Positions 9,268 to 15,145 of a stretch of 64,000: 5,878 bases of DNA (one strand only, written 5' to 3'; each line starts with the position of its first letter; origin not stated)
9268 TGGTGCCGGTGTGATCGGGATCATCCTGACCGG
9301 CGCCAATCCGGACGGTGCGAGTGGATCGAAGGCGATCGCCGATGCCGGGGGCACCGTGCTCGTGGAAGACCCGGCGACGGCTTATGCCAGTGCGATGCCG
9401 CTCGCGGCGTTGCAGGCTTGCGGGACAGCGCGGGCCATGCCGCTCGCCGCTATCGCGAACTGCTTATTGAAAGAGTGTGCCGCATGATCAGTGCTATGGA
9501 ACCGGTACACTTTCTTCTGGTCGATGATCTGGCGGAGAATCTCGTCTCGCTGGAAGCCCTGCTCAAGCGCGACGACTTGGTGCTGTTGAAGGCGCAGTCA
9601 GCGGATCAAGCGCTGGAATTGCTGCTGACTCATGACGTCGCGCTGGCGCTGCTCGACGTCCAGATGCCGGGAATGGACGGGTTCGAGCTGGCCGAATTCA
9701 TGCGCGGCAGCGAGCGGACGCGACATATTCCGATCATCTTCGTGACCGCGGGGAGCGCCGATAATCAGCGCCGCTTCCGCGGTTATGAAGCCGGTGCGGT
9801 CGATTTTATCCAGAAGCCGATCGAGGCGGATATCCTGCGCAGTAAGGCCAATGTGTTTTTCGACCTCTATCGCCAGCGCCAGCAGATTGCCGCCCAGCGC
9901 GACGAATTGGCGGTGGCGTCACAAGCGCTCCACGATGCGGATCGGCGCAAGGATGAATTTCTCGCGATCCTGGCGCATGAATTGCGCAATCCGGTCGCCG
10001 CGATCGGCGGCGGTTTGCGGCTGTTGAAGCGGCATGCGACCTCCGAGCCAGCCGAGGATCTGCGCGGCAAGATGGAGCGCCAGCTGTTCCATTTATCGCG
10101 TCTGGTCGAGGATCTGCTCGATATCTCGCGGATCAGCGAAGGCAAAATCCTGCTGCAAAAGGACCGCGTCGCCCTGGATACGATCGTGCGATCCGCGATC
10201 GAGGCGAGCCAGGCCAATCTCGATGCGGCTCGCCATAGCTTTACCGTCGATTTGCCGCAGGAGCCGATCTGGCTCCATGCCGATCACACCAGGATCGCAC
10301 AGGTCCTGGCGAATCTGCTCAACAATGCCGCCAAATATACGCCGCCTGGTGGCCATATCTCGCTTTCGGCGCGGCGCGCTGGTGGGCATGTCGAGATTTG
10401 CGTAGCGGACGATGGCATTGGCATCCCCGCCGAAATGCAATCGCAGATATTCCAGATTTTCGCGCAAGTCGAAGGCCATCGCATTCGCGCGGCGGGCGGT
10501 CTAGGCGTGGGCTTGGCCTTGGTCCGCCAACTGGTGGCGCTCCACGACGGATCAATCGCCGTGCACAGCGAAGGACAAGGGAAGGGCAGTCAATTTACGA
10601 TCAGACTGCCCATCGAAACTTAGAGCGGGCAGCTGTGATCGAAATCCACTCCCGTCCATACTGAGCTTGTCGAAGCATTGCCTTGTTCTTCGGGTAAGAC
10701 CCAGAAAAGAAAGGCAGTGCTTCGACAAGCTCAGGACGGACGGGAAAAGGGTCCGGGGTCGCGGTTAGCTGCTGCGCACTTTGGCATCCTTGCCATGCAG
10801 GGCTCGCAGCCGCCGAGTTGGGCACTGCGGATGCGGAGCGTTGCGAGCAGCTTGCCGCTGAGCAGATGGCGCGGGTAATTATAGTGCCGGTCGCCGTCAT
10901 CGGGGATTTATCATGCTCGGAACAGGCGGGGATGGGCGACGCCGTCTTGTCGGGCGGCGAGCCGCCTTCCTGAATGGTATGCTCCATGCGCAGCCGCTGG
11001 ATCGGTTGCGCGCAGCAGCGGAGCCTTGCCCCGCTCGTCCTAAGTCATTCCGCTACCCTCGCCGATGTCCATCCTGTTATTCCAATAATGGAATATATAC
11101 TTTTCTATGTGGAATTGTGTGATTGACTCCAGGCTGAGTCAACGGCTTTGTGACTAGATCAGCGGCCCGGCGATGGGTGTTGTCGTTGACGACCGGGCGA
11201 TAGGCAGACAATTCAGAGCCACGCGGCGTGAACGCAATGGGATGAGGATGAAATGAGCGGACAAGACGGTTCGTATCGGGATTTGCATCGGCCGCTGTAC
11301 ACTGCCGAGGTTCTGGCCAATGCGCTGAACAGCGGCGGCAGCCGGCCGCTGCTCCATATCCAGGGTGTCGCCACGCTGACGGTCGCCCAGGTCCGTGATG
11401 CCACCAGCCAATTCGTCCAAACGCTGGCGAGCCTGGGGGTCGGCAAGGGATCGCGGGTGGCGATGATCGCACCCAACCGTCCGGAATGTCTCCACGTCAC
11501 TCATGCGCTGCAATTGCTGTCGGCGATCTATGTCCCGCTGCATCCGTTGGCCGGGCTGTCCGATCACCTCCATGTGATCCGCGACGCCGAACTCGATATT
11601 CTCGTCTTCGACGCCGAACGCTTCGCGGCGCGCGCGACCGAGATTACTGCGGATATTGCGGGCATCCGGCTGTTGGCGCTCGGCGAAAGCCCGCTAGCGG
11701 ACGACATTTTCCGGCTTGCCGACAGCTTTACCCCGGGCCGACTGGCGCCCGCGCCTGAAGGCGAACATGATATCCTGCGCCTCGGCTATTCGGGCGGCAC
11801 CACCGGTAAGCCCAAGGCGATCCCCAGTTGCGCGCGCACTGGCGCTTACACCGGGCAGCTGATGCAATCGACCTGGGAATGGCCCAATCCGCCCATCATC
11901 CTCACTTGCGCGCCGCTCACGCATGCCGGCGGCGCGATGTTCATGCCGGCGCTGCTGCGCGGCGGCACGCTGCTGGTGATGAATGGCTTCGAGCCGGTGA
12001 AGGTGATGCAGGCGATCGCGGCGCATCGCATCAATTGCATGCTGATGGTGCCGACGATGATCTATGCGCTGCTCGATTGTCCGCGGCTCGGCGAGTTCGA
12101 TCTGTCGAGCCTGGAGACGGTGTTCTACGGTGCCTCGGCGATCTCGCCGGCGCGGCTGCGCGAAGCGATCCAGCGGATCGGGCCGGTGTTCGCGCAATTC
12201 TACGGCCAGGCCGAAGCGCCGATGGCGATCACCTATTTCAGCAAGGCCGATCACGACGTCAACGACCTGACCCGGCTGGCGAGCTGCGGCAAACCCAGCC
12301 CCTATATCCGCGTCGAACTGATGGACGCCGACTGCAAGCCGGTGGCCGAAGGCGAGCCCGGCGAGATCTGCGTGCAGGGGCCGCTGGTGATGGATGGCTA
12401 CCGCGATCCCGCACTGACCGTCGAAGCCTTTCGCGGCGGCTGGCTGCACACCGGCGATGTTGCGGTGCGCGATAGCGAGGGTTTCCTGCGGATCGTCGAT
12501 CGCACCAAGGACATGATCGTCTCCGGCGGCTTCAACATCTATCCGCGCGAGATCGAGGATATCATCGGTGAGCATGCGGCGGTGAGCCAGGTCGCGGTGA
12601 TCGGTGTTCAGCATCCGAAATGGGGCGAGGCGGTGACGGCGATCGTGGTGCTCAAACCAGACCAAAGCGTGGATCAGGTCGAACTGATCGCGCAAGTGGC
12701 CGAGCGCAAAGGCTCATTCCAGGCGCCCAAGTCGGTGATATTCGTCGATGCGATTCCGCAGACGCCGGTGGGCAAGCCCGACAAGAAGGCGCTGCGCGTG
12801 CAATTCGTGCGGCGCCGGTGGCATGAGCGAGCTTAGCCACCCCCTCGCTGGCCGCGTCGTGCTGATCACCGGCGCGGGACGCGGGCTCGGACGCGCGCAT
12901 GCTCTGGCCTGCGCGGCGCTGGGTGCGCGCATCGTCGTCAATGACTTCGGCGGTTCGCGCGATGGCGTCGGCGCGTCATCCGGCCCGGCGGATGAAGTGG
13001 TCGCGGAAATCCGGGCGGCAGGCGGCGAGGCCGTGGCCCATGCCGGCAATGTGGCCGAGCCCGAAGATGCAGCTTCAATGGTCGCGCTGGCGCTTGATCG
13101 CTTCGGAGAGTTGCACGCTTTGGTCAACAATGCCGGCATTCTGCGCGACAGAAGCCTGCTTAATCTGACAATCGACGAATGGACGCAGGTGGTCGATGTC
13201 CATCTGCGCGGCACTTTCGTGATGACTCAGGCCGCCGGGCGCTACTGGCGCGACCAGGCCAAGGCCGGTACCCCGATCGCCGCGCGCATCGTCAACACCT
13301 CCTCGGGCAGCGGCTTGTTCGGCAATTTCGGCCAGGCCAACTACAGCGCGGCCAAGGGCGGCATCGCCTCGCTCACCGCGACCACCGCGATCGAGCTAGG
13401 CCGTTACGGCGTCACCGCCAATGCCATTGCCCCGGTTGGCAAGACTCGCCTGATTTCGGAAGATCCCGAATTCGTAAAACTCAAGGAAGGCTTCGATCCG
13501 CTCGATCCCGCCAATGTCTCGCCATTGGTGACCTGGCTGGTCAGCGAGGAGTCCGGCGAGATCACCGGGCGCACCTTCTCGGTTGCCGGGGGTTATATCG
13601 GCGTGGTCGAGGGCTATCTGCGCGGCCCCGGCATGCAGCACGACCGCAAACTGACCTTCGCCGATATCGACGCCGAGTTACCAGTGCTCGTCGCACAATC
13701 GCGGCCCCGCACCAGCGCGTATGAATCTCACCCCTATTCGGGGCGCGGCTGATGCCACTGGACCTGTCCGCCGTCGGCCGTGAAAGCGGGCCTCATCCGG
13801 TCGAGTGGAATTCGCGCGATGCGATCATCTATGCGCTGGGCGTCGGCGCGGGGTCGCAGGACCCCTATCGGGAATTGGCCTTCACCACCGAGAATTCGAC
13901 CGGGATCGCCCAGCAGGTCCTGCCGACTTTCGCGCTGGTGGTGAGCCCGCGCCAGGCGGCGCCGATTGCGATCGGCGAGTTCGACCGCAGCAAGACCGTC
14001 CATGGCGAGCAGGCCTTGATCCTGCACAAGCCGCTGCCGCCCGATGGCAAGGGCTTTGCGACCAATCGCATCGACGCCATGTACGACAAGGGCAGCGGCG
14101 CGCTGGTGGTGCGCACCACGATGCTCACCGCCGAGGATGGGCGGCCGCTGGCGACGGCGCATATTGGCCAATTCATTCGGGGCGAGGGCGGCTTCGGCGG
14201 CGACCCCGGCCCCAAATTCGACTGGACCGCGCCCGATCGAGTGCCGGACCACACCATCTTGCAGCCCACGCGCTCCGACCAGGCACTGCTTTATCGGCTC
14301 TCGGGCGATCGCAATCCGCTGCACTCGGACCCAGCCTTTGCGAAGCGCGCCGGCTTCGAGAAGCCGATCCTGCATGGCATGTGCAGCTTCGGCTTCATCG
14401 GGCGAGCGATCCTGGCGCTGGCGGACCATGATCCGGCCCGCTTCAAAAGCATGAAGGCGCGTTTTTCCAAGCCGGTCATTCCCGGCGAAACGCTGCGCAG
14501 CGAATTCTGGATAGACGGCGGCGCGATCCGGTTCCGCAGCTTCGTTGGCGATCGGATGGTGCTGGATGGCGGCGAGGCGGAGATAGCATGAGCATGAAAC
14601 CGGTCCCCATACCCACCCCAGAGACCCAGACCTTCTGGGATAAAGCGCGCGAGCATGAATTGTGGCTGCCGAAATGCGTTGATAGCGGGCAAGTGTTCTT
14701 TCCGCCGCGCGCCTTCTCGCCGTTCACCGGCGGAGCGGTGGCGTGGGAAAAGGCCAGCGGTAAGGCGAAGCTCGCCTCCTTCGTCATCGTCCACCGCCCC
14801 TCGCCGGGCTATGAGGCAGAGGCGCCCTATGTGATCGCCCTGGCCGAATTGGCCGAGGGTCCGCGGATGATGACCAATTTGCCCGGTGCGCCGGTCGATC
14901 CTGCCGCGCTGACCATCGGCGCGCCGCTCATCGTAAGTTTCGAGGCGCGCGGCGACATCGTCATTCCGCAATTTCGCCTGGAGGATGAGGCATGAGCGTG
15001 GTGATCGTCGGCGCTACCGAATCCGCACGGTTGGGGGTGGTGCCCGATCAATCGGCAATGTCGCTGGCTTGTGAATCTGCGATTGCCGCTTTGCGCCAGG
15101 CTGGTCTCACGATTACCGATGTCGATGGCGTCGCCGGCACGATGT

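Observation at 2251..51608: Five-copy three-hairpin element family that conserves structure rather than sequence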

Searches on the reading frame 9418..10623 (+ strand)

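Call 82: search_protein_families(library=pfam, proteins=[window:9418-10623:+], max_evalue=0.00001)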
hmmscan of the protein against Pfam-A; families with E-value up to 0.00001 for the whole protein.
window:9418-10623:+ (401 aa): 3 families
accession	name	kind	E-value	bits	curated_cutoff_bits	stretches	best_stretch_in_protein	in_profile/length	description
PF02518.31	HATPase_c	-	1.6e-28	99.8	26.4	1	289-400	2-110/111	Histidine kinase-, DNA gyrase B-, and HSP90-like ATPase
PF00072.30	Response_reg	-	2.8e-22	79.4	30.2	1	33-143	2-109/111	Response regulator receiver domain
PF00512.31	HisKA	-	1.8e-15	57.2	26.9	1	178-242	2-66/66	His Kinase A (phospho-acceptor) domain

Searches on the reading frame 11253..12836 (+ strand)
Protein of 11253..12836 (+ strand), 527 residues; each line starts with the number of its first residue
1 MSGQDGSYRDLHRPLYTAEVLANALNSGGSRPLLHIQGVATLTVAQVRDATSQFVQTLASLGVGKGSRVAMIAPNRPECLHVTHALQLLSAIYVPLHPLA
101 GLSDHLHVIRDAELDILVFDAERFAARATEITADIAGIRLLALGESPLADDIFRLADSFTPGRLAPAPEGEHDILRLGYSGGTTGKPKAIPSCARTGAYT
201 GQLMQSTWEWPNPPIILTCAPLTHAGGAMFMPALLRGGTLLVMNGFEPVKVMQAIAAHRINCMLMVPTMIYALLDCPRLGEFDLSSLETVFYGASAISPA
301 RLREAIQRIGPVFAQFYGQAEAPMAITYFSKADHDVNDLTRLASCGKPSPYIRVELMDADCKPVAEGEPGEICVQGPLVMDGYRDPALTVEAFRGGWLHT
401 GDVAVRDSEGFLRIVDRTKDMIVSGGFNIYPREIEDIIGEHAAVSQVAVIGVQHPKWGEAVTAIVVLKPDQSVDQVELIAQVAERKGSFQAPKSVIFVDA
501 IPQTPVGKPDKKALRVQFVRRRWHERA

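Call 82: search_protein_families(library=pfam, proteins=[window:11253-12836:+], max_evalue=0.00001)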
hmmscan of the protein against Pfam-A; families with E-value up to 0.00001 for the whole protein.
window:11253-12836:+ (527 aa): 2 families
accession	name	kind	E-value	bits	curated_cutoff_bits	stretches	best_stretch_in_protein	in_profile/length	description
PF00501.34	AMP-binding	-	1.6e-62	211.9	29.9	1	37-383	17-383/384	AMP-binding enzyme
PF13193.12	AMP-binding_C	-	1.4e-19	71.2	24.5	1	433-508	1-76/76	AMP-binding enzyme C-terminal domain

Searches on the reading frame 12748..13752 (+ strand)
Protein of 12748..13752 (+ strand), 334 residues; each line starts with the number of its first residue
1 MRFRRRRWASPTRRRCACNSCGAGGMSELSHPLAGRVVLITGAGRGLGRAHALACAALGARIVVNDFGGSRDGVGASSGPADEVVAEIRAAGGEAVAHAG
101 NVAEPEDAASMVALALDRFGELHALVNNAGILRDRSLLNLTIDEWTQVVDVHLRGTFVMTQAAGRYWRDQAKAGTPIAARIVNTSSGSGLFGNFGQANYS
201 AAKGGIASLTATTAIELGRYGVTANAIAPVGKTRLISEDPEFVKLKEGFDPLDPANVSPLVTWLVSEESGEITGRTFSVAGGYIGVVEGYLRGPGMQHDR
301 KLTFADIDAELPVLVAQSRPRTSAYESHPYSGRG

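Call 82: search_protein_families(library=pfam, proteins=[window:12748-13752:+], max_evalue=0.00001)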
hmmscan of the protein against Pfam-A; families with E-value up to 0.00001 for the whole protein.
window:12748-13752:+ (334 aa): 3 families
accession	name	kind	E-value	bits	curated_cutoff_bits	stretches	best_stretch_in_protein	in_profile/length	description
PF00106.31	adh_short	-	5e-39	134.2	26.6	1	36-230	1-180/195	short chain dehydrogenase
PF13561.12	adh_short_C2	-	1.1e-35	123.7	27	1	42-283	1-235/236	Enoyl-(Acyl carrier protein) reductase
PF08659.16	KR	-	4.7e-17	62.9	22.6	1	38-208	3-158/180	KR domain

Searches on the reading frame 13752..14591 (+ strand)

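Call 82: search_protein_families(library=pfam, proteins=[window:13752-14591:+], max_evalue=0.00001)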
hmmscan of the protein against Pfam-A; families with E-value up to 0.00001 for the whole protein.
window:13752-14591:+ (279 aa): 3 families
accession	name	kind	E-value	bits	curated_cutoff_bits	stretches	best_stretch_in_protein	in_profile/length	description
PF01575.25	MaoC_dehydratas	-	1e-28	99.8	27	1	160-263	5-110/123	MaoC like domain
PF22622.2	MFE-2_hydrat-2_N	-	1.7e-19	70.4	27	1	19-144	3-130/130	MFE-2 hydratase 2 N-terminal domain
PF13452.11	FAS1_DH_region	-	1.4e-08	35.4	22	0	58-135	51-131/132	FAS1-like, dehydratase domain region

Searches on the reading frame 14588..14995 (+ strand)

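Call 83: search_protein_families(library=pfam, proteins=[window:14588-14995:+], max_evalue=0.00001)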
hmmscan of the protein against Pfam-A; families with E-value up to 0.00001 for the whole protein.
window:14588-14995:+ (135 aa): 2 families
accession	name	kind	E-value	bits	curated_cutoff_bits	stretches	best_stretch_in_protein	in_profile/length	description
PF01796.24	OB_ChsH2_C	-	1.5e-19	70.1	27.1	1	53-118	1-64/65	ChsH2, C-terminal OB-fold domain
PF12172.15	zf-ChsH2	-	1.4e-06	28.4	23.2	1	17-43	1-27/37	ChsH2, rubredoxin-like zinc ribbon domain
